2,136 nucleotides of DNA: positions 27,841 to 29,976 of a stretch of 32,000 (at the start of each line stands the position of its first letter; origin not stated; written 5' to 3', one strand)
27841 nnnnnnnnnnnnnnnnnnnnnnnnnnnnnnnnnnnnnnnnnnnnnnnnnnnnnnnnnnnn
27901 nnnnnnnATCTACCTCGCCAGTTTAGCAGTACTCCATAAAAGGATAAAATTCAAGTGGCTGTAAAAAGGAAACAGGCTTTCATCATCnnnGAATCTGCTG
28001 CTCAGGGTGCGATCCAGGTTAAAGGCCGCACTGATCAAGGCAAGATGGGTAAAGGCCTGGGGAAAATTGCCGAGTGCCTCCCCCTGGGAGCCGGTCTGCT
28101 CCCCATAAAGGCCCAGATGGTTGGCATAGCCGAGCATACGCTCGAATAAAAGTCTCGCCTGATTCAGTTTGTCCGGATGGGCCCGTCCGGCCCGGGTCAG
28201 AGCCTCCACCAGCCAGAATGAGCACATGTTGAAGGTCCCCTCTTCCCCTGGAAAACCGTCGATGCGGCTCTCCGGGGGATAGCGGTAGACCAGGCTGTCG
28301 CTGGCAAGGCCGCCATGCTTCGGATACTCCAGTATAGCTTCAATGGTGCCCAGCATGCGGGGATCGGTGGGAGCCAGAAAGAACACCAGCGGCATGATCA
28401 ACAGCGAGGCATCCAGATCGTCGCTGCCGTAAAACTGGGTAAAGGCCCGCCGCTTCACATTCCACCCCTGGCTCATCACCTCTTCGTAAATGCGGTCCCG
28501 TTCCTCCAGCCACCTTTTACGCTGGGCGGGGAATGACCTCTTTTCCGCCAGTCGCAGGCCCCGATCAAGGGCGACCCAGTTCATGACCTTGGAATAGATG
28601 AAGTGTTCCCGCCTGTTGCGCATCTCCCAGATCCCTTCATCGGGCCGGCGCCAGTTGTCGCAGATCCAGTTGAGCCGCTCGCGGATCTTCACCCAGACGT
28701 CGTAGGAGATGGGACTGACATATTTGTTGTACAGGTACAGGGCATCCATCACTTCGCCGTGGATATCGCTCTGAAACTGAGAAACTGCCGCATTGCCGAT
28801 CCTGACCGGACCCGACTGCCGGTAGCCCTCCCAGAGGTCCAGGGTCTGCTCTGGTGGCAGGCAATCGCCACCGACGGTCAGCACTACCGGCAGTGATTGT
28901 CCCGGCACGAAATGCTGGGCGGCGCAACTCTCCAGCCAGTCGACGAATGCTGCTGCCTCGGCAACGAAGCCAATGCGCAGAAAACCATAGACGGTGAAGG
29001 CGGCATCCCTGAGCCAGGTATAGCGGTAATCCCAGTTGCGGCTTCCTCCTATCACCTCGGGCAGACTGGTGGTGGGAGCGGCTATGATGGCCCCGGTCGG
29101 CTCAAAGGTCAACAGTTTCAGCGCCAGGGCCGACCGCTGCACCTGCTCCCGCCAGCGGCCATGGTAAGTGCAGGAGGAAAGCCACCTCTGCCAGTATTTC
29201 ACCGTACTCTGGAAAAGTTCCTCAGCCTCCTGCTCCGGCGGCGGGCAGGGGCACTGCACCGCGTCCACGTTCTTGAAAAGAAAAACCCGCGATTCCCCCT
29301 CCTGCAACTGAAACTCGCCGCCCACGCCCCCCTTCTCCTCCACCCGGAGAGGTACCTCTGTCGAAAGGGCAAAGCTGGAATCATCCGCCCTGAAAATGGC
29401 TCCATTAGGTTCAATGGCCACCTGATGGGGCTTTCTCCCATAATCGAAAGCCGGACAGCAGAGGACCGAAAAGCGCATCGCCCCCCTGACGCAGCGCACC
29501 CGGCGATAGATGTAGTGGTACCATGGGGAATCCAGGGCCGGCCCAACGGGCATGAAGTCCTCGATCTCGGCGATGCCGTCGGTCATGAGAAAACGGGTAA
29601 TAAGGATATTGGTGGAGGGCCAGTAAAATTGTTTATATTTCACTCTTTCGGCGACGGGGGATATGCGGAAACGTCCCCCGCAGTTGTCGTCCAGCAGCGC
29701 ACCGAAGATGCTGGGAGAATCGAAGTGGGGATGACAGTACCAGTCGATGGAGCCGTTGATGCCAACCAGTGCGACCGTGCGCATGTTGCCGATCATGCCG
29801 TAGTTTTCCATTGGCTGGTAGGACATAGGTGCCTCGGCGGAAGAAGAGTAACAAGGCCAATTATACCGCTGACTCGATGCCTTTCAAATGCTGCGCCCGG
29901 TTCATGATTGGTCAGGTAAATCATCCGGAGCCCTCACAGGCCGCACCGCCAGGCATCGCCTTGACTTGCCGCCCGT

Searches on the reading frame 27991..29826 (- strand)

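Call 30: search_protein_families(library=ncbifam, proteins=[window:27991-29826:-], max_evalue=0.00001)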
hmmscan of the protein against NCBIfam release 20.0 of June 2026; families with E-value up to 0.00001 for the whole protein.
window:27991-29826:- (612 aa): 3 families
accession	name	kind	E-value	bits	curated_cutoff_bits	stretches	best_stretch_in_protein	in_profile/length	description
NF041084.1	trehalase_H1_Arch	equivalog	1.8e-118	396.7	820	1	9-601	2-567/570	alpha,alpha-trehalase TreH1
NF041085.1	trehalase_H2_Arch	equivalog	4.2e-102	342.5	1000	1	8-605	2-577/579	alpha,alpha-trehalase TreH2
TIGR01577.1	oligosac_amyl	hypoth_equivalog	2.4e-14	52.9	820.7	1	201-597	222-606/616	oligosaccharide amylase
